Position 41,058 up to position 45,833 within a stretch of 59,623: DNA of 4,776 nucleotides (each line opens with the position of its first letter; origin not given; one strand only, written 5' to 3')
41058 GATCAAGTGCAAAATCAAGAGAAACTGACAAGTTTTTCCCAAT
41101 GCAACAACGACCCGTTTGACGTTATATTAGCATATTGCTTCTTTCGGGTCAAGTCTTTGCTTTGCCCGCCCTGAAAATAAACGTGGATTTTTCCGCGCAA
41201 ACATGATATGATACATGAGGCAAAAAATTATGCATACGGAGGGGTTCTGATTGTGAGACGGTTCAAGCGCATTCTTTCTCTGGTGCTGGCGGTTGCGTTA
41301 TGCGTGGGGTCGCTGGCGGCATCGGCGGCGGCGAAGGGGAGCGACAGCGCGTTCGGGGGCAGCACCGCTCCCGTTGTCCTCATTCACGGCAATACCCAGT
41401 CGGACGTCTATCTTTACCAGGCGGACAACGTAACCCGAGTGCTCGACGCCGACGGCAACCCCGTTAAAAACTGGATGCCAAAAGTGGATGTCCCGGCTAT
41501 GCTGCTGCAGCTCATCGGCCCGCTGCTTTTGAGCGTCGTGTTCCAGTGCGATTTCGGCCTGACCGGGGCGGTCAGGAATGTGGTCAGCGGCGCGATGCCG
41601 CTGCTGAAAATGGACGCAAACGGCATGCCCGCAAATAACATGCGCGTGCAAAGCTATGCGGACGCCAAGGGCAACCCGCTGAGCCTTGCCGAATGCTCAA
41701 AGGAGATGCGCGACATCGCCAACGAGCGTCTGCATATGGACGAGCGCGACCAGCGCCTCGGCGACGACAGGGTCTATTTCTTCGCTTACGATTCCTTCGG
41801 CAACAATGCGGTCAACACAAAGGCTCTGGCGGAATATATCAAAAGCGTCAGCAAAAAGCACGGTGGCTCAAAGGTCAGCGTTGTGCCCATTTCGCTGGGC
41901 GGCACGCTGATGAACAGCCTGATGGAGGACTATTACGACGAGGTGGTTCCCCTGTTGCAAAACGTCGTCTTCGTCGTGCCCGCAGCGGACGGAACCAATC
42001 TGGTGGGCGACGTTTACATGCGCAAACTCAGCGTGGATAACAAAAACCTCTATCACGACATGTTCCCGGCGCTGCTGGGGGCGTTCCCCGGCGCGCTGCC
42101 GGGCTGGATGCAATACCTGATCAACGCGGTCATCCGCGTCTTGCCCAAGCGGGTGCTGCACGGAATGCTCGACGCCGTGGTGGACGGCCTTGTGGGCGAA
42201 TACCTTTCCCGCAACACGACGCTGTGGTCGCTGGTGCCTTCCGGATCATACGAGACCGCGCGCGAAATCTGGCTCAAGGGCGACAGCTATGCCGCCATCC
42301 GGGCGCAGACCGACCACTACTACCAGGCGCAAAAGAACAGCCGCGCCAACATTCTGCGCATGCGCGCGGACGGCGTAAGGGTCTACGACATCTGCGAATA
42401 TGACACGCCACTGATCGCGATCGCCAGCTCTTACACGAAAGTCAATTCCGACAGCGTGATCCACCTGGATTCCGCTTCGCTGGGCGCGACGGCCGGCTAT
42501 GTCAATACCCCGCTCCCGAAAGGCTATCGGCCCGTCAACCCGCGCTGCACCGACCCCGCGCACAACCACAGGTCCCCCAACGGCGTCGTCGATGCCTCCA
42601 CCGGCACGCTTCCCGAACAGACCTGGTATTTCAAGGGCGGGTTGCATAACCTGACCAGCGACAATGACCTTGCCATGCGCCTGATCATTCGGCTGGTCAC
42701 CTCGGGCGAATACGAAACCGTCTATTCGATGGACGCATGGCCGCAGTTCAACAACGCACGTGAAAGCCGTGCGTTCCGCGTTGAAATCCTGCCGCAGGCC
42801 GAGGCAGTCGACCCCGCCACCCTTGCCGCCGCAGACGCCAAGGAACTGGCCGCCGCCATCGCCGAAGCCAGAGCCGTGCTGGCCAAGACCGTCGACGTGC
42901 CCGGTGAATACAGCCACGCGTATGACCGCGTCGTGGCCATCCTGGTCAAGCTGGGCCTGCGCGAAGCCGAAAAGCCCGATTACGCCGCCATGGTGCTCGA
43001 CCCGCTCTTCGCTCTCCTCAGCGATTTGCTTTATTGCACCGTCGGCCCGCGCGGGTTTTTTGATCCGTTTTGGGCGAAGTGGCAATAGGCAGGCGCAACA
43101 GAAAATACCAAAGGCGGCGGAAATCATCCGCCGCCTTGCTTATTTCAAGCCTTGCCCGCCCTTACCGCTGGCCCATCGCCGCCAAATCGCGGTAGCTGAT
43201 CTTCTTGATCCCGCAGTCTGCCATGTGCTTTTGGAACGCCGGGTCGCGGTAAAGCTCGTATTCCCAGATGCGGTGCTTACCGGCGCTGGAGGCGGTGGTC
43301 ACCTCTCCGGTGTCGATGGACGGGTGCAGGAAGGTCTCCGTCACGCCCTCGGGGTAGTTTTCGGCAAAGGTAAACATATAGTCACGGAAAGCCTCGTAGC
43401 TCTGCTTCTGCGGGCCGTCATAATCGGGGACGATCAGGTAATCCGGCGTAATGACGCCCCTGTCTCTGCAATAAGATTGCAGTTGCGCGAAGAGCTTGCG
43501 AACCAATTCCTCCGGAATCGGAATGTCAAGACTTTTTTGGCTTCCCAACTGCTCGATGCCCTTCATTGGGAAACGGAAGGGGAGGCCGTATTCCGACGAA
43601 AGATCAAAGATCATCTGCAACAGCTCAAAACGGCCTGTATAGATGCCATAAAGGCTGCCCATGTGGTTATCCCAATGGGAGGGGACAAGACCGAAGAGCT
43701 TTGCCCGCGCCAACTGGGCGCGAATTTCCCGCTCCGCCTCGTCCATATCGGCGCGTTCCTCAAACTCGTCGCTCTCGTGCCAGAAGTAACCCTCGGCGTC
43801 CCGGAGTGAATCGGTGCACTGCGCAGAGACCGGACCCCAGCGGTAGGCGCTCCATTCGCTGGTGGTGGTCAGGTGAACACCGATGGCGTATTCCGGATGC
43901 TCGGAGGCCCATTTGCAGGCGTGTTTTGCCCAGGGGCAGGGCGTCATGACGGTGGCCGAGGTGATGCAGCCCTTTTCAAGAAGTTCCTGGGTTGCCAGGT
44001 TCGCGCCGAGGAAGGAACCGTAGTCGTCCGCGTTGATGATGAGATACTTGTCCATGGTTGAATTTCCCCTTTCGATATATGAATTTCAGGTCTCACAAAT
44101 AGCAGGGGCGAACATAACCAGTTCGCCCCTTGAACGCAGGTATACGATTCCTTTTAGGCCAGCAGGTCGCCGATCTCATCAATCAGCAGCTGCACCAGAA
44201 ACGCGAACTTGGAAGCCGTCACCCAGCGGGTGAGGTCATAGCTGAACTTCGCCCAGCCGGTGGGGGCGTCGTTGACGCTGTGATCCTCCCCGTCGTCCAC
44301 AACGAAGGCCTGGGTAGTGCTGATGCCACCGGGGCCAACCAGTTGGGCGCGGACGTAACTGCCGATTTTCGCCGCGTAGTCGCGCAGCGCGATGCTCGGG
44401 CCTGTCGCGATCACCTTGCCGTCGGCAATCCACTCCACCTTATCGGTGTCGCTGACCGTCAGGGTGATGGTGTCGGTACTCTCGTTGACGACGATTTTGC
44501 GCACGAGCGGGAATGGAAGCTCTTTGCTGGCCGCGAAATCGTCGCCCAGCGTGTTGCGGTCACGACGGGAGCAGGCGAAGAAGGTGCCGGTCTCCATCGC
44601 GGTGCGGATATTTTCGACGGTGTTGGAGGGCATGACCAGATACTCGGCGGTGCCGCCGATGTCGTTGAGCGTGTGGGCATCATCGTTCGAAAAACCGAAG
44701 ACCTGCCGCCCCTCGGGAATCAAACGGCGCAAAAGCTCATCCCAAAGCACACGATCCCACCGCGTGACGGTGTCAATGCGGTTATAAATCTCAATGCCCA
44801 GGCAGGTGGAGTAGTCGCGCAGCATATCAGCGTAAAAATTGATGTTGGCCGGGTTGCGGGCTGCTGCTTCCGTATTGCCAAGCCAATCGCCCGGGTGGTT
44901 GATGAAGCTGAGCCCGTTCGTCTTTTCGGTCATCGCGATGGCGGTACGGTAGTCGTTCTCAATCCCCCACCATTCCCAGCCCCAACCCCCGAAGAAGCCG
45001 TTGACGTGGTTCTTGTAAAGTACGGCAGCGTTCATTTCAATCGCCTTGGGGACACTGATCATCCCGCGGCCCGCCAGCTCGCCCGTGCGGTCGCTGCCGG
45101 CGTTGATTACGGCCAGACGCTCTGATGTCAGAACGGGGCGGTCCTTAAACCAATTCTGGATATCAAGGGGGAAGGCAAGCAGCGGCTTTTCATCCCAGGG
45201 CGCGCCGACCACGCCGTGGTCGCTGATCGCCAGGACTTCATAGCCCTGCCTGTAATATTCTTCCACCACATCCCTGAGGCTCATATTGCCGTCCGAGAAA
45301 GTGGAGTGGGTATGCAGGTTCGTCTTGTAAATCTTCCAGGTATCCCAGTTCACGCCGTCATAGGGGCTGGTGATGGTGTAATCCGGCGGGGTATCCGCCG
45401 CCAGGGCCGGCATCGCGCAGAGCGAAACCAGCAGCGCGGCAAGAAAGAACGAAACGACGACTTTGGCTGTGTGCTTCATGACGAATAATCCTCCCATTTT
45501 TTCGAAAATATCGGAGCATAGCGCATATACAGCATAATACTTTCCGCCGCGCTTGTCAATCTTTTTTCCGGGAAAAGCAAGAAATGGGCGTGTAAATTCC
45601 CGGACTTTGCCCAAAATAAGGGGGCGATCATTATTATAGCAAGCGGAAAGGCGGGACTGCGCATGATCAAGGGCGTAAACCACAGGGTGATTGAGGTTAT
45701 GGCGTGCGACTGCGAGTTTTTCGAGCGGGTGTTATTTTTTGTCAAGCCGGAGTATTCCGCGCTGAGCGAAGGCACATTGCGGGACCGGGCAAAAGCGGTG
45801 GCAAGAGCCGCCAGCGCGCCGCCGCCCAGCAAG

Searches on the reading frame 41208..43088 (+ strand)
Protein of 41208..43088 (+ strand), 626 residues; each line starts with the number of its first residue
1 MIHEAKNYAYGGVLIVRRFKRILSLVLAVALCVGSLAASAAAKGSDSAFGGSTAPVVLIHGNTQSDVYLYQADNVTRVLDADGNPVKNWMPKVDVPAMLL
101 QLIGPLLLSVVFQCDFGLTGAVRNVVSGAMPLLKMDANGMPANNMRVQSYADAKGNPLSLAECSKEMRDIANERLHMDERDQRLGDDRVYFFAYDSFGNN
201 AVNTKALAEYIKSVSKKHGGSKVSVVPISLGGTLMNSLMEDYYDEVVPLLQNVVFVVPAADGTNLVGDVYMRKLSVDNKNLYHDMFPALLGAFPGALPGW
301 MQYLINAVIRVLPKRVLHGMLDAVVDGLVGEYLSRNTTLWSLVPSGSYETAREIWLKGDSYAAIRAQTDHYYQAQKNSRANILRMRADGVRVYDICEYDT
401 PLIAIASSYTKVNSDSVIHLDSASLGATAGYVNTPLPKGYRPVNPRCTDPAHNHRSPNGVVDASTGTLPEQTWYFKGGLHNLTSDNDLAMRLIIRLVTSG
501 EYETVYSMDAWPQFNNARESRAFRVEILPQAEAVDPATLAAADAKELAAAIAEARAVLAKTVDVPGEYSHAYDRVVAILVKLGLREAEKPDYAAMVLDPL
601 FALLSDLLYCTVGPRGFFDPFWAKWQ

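Call 15: find_encoding_contigs(protein=window:41208-43088:+, flank=6000, max_places=10)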
Protein window:41208-43088:+ (626 aa): 2 contigs read that carry it; 2 places shown.
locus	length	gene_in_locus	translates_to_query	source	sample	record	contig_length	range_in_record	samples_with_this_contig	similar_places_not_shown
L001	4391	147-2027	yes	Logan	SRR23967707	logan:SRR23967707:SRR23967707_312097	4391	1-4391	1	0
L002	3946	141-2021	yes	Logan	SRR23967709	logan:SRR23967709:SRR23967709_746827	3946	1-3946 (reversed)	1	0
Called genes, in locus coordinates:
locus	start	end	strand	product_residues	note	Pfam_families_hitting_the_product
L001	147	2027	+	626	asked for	-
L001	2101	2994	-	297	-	PF04794:YdjC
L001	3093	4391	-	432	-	?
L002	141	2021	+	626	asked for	-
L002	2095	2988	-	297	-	PF04794:YdjC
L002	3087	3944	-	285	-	?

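Call 22: search_protein_families(library=pfam, proteins=[window:41208-43088:+], max_evalue=0.001)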
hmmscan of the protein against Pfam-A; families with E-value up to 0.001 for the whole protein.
window:41208-43088:+ (626 aa): 0 families

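Call 23: find_related_loci(query=window:41208-43088:+, collection=genome_contigs, flank=10000)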
Query window:41208-43088:+ (626 aa) in genome_contigs; peptide patterns used: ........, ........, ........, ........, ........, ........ (x = any residue, [..] = any of these).
14 stretches matched a pattern, but none encodes a relative of the query by tblastn (E <= 1e-3).

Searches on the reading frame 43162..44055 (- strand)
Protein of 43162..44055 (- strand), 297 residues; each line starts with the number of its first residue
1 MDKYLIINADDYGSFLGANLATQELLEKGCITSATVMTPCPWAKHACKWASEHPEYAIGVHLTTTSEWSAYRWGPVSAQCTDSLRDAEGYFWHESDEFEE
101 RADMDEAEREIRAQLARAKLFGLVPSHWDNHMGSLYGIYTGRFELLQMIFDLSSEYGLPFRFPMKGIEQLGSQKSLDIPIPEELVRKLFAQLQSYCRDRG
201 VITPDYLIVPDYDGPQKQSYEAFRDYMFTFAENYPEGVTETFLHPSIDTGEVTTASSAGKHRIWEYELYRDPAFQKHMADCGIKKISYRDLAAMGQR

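Call 22: search_protein_families(library=pfam, proteins=[window:43162-44055:-], max_evalue=0.001)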
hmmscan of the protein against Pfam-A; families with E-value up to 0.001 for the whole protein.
window:43162-44055:- (297 aa): 1 family
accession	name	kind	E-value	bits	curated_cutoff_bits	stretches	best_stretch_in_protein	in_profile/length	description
PF04794.17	YdjC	-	3e-55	188.4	29.7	1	4-279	1-265/266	YdjC-like protein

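Call 25: find_encoding_contigs(protein=window:43162-44055:-, flank=8000, max_places=10)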
Protein window:43162-44055:- (297 aa): 2 contigs read that carry it; 2 places shown.
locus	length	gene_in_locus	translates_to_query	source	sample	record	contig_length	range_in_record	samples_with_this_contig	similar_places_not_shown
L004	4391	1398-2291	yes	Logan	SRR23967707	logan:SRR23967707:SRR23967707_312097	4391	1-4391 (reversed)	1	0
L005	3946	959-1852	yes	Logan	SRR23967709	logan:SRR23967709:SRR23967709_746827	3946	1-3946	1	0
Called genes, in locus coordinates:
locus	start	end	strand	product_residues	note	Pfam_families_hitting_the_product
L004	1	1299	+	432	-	?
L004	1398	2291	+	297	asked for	PF04794:YdjC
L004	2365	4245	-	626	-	-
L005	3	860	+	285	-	?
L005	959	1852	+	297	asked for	PF04794:YdjC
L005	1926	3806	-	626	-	-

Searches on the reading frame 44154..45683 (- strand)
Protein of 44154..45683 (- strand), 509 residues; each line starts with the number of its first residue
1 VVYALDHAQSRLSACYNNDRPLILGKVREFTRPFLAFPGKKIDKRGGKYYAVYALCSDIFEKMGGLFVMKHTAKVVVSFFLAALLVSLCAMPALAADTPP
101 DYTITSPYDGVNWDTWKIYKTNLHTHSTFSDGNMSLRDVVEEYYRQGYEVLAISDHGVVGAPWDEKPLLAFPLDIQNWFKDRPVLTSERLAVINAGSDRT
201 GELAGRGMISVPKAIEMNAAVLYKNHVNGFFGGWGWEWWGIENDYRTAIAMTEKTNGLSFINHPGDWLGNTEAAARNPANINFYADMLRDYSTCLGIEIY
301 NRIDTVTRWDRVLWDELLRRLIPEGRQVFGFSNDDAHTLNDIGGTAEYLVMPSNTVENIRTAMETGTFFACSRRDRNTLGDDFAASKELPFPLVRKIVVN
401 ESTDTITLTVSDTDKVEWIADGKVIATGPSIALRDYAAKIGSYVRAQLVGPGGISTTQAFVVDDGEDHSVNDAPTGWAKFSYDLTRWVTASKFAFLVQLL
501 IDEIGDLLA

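Call 22: search_protein_families(library=pfam, proteins=[window:44154-45683:-], max_evalue=0.001)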
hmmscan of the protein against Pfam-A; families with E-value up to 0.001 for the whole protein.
window:44154-45683:- (509 aa): 1 family
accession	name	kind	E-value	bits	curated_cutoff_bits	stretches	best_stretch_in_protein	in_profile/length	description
PF02811.25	PHP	-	1.1e-05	26.3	26.4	1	123-159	2-40/164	PHP domain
